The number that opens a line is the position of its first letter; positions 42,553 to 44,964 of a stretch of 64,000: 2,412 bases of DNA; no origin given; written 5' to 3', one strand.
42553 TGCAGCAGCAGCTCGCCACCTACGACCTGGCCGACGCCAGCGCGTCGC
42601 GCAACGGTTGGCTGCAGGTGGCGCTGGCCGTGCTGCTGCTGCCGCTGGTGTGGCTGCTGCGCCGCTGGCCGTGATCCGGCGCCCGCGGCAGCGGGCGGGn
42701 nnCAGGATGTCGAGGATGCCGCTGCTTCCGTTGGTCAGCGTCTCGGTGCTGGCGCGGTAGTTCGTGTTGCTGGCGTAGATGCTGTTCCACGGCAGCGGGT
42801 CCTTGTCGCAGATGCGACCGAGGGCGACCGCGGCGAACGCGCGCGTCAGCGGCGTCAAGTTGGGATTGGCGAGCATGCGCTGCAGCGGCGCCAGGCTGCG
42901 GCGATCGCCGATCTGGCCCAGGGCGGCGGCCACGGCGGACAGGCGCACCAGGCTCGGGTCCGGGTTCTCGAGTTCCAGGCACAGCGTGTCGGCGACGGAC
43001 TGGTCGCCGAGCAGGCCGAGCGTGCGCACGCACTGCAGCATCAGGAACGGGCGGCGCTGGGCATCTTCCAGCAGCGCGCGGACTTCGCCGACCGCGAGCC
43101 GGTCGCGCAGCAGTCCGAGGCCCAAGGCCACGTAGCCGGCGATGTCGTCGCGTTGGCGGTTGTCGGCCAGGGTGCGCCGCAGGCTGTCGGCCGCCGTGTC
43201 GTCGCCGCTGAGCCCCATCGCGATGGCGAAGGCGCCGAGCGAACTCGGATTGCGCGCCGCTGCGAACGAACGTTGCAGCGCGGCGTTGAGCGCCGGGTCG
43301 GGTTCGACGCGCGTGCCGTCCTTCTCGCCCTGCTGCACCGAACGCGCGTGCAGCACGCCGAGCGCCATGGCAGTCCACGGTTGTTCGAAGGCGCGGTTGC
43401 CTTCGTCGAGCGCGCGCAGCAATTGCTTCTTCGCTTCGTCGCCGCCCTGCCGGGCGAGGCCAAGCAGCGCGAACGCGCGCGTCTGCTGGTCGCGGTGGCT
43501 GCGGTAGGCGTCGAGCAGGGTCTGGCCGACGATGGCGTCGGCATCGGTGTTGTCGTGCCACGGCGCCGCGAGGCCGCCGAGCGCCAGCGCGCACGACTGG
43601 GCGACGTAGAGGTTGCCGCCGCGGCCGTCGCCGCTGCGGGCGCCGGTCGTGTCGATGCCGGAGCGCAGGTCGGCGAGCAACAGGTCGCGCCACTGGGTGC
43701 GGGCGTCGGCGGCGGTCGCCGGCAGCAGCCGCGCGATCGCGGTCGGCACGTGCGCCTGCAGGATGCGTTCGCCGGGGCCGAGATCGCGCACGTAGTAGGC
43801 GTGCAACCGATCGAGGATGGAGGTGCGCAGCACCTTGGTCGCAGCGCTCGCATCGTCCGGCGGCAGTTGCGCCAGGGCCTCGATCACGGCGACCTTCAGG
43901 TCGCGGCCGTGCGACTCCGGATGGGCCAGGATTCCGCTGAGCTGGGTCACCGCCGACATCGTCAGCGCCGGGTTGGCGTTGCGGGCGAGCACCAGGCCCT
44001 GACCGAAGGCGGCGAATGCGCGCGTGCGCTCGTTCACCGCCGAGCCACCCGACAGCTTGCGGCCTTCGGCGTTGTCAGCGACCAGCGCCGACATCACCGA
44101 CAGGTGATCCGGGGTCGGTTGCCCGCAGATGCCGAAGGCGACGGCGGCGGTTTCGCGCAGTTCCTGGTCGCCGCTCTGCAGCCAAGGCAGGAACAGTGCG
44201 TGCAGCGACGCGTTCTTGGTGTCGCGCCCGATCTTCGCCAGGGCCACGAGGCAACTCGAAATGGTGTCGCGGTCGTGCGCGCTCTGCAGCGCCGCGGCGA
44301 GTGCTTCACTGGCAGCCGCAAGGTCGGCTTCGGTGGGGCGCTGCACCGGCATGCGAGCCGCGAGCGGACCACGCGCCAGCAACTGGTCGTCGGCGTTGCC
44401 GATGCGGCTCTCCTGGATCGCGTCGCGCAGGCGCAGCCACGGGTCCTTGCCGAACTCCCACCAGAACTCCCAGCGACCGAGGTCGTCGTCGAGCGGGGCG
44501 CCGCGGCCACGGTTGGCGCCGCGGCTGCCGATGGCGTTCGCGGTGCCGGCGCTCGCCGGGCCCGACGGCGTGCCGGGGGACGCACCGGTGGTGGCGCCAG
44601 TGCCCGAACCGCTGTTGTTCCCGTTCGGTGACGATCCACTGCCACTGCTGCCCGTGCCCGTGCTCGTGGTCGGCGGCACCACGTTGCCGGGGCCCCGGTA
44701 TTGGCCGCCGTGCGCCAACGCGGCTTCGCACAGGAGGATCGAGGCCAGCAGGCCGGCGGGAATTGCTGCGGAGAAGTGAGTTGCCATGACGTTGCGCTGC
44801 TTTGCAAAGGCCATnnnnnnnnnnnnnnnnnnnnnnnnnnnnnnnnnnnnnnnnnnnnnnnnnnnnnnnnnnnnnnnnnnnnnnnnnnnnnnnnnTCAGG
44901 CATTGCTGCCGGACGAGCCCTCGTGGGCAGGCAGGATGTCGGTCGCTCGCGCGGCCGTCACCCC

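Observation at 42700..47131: Tandem exported HEAT-repeat paralogs with conserved termini (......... ... FWWEF ... GILDIL)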

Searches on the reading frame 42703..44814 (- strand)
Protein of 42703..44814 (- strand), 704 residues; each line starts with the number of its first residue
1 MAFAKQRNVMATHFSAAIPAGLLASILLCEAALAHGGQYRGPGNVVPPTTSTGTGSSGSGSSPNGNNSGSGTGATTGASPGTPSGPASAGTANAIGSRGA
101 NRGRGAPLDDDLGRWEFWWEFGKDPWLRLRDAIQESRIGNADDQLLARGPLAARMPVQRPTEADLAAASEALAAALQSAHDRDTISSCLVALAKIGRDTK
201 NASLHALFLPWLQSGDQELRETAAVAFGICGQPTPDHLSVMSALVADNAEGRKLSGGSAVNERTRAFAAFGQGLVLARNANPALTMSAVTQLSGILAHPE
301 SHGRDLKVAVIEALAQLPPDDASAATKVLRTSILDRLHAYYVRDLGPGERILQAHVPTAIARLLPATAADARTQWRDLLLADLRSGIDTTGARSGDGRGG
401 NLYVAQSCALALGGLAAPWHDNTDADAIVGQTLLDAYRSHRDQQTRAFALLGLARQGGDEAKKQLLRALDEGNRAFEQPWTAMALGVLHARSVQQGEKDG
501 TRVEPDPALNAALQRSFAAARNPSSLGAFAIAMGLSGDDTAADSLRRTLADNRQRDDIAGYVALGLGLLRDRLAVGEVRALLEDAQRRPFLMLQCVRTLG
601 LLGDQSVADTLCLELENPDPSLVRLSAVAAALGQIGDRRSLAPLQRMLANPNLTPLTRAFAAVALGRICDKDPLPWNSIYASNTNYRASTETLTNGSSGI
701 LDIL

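Call 4: search_protein_families(library=pfam, proteins=[window:42703-44814:-], max_evalue=1)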
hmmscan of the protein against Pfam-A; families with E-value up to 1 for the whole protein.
window:42703-44814:- (704 aa): 4 families
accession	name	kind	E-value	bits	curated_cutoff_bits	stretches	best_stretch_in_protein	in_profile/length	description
PF13646.12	HEAT_2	-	5.7e-17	62.2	27.7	4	621-675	14-65/88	HEAT repeats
PF03130.22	HEAT_PBS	-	0.015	16.3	20.9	1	627-649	4-26/27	PBS lyase HEAT-like repeat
PF13513.12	HEAT_EZ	-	0.35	11.9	27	0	640-668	29-55/55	HEAT-like repeat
PF02985.28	HEAT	-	0.64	10.9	23.5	0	207-228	4-25/31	HEAT repeat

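Call 5: search_protein_families(library=ncbifam, proteins=[window:42703-44814:-], max_evalue=1)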
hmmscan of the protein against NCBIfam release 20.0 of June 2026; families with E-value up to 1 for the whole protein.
window:42703-44814:- (704 aa): 4 families
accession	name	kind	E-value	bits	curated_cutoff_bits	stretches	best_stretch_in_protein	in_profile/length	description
NF045915.1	PhycobilmeDegNblB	equivalog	8.6e-06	25.4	300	1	534-669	60-189/214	phycobilisome degradation protein NblB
NF058505.1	phyc_lyase_CpeY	equivalog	0.017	13.8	600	1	595-651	325-382/419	C-phycoerythrin alpha-cysteine-82 phycoerythrobilin lyase CpeY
NF058502.1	phyc_lyase_CpcE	equivalog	0.023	14.2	330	1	594-650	61-115/260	C-phycocyanin alpha-cysteine-84 phycocyanobilin lyase subunit CpcE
TIGR02198.1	rfaE_dom_I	equivalog_domain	0.059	12.5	345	1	519-555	53-89/315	D-glycero-beta-D-manno-heptose-7-phosphate kinase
